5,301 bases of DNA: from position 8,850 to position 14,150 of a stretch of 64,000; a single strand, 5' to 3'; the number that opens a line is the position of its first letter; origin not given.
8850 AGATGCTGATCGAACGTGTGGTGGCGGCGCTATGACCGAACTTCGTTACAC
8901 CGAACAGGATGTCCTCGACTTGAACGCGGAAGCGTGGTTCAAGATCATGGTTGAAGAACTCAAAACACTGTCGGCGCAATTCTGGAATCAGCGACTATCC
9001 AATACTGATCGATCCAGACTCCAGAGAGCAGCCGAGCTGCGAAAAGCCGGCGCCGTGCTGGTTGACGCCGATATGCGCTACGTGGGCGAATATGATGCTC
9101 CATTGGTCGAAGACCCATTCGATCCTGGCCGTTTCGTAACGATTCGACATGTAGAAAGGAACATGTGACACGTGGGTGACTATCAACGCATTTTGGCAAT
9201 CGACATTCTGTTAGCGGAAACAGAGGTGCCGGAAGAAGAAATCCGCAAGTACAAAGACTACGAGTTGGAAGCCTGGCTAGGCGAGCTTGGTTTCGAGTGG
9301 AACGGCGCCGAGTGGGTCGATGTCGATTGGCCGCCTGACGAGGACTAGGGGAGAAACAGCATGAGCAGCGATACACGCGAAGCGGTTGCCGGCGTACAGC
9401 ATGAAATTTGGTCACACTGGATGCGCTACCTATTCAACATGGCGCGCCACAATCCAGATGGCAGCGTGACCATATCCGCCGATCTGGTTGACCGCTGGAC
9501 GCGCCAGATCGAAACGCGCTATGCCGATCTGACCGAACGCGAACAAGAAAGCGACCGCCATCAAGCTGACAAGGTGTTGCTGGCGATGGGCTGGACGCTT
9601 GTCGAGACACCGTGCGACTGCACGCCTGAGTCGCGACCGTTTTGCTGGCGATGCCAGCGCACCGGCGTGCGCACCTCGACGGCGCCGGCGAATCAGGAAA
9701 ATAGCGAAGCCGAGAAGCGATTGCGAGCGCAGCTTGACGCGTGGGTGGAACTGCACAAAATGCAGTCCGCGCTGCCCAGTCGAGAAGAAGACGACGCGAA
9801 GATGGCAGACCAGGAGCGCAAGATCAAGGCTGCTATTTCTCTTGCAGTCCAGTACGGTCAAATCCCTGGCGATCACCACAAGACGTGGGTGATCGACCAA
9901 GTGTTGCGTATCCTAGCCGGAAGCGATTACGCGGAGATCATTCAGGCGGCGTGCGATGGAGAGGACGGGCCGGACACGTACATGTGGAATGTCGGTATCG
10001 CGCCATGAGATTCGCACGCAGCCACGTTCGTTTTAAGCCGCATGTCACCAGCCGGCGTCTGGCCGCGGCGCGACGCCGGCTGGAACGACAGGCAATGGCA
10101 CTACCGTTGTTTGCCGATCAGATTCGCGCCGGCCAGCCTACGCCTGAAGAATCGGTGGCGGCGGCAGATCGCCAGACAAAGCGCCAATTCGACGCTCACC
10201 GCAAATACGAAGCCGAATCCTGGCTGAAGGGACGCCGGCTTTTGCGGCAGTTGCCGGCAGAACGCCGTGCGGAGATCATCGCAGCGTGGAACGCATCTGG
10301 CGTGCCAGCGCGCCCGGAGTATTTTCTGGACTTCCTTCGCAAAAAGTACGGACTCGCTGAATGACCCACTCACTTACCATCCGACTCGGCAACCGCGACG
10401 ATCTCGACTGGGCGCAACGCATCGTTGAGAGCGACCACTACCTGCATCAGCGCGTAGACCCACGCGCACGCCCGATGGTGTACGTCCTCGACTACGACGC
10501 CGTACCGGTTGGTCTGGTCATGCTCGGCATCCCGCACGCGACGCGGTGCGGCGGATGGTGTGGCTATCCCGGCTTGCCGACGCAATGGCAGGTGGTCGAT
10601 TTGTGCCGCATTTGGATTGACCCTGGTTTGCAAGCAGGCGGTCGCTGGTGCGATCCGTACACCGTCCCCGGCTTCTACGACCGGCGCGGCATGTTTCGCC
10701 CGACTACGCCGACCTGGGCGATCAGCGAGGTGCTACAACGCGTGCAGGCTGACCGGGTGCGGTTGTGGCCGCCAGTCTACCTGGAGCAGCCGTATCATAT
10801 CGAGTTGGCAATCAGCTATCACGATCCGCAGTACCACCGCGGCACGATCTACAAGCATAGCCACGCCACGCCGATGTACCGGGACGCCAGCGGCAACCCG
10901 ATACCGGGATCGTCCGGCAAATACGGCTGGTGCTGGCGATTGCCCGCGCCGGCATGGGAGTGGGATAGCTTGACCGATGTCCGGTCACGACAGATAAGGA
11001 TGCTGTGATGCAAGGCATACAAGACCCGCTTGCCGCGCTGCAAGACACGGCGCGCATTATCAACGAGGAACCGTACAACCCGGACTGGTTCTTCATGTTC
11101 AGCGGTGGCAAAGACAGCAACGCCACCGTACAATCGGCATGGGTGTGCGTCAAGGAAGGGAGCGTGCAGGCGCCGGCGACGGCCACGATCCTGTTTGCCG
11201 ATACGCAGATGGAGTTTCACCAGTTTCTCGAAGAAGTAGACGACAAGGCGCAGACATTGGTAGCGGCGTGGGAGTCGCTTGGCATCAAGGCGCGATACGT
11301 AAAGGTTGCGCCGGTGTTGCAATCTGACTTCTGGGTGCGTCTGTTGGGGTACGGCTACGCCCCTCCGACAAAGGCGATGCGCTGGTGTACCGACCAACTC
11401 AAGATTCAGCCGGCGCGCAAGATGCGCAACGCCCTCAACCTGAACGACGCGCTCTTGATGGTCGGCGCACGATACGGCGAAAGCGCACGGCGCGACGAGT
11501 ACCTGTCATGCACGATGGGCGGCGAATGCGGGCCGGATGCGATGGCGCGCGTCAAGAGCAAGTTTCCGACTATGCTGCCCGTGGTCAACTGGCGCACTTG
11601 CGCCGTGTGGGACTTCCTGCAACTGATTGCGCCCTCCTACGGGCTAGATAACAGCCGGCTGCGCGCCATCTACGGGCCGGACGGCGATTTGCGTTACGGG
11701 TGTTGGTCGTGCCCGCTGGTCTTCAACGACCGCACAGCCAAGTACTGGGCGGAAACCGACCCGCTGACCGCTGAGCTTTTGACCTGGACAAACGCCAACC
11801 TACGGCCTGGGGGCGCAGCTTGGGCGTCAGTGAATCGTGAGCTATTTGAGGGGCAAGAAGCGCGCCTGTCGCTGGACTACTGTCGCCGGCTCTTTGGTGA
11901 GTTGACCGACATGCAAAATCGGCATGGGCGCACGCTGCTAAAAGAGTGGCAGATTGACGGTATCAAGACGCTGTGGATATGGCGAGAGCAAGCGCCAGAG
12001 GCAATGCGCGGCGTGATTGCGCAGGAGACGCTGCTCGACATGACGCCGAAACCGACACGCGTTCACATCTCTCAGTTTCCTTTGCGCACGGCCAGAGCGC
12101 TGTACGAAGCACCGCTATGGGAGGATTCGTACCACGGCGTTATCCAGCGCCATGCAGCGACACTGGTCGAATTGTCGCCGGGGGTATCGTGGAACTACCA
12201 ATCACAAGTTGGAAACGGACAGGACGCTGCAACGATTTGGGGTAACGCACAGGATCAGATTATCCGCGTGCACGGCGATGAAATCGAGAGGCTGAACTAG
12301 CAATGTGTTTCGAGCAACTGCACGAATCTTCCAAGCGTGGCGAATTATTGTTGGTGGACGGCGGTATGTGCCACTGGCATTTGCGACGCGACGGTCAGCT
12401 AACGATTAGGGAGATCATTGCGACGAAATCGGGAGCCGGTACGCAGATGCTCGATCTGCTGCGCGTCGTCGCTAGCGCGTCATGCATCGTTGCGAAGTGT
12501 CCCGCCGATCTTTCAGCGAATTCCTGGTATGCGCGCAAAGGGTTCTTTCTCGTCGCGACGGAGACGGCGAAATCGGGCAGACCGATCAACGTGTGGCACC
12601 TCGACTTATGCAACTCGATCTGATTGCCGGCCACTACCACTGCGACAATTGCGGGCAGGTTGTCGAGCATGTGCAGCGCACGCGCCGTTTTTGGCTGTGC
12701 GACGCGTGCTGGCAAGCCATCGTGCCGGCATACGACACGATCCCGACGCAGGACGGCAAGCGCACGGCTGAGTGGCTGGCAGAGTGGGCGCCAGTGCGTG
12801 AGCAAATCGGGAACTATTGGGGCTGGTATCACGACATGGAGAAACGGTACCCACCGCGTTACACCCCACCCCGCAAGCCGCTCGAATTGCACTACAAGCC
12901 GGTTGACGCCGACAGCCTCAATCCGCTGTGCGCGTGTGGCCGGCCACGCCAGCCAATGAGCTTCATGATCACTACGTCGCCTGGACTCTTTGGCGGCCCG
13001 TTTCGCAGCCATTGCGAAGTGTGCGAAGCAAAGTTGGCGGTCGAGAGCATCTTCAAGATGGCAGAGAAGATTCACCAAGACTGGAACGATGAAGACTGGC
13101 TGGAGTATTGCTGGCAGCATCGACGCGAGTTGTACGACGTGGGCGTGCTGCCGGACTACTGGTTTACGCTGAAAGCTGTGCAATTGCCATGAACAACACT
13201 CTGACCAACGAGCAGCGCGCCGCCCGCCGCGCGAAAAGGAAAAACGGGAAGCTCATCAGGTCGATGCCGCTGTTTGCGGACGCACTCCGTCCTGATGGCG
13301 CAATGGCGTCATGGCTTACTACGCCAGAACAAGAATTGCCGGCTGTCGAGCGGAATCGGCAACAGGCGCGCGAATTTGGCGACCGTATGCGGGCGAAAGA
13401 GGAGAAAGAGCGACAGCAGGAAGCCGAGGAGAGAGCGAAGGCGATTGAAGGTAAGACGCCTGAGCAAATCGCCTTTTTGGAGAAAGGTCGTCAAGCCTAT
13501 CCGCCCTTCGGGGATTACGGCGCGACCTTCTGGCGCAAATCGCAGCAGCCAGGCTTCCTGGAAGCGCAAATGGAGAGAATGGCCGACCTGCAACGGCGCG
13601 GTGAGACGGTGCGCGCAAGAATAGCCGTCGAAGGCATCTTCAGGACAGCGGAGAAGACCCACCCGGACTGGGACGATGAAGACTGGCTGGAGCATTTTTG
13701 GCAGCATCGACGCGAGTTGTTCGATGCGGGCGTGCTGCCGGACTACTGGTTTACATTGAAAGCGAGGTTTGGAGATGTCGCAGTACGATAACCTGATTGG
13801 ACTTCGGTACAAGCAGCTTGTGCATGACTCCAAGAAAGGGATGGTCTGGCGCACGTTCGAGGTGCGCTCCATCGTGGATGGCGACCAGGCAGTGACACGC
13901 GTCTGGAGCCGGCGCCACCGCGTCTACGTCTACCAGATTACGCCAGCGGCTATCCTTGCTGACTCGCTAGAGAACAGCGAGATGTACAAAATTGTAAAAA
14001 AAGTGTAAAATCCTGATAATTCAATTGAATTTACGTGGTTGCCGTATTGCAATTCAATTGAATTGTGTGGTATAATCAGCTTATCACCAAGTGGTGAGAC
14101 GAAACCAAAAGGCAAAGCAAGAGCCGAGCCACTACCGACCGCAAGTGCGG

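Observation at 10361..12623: Mom-like GNAT + DndC-like PP-loop/Fe-S enzyme + mini-GNAT: candidate DNA hypermodification cassette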

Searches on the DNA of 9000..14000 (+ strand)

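Call 6: search_dna_similar(query=window:9000-14000:+, collection=phages, mode=near, max_rows=20)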
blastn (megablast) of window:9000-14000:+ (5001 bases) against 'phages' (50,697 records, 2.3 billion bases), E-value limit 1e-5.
No match.

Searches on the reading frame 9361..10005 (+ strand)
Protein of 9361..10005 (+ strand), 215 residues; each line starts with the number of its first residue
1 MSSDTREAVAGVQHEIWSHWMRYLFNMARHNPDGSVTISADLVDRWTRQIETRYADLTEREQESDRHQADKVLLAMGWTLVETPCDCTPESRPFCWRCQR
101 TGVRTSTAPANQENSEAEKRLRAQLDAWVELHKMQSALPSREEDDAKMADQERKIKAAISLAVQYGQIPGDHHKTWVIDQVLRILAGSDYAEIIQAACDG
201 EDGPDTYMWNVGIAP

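Call 8: search_protein_families(library=phrogs, proteins=[window:9361-10005:+], max_evalue=0.001)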
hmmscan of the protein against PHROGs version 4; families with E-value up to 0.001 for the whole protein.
window:9361-10005:+ (215 aa): 1 family
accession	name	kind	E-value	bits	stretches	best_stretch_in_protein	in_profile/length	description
phrog_23179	-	unknown function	7.4e-07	30.2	1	154-196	24-65/114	-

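Call 79: search_protein_families(library=pfam, proteins=[window:9361-10005:+], max_evalue=0.01)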
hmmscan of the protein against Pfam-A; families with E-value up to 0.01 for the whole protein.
window:9361-10005:+ (215 aa): 0 families

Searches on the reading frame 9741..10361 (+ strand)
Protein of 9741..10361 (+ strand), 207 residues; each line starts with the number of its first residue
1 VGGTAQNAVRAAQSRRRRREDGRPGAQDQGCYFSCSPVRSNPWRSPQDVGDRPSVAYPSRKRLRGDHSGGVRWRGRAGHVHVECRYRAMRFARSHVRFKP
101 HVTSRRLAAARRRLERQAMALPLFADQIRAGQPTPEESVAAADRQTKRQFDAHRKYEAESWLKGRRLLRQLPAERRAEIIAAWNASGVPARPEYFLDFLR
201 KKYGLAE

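Call 8: search_protein_families(library=phrogs, proteins=[window:9741-10361:+], max_evalue=0.001)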
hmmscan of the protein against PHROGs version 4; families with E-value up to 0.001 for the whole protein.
window:9741-10361:+ (207 aa): 0 families

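Call 79: search_protein_families(library=pfam, proteins=[window:9741-10361:+], max_evalue=0.01)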
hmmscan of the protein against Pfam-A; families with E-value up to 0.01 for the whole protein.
window:9741-10361:+ (207 aa): 0 families
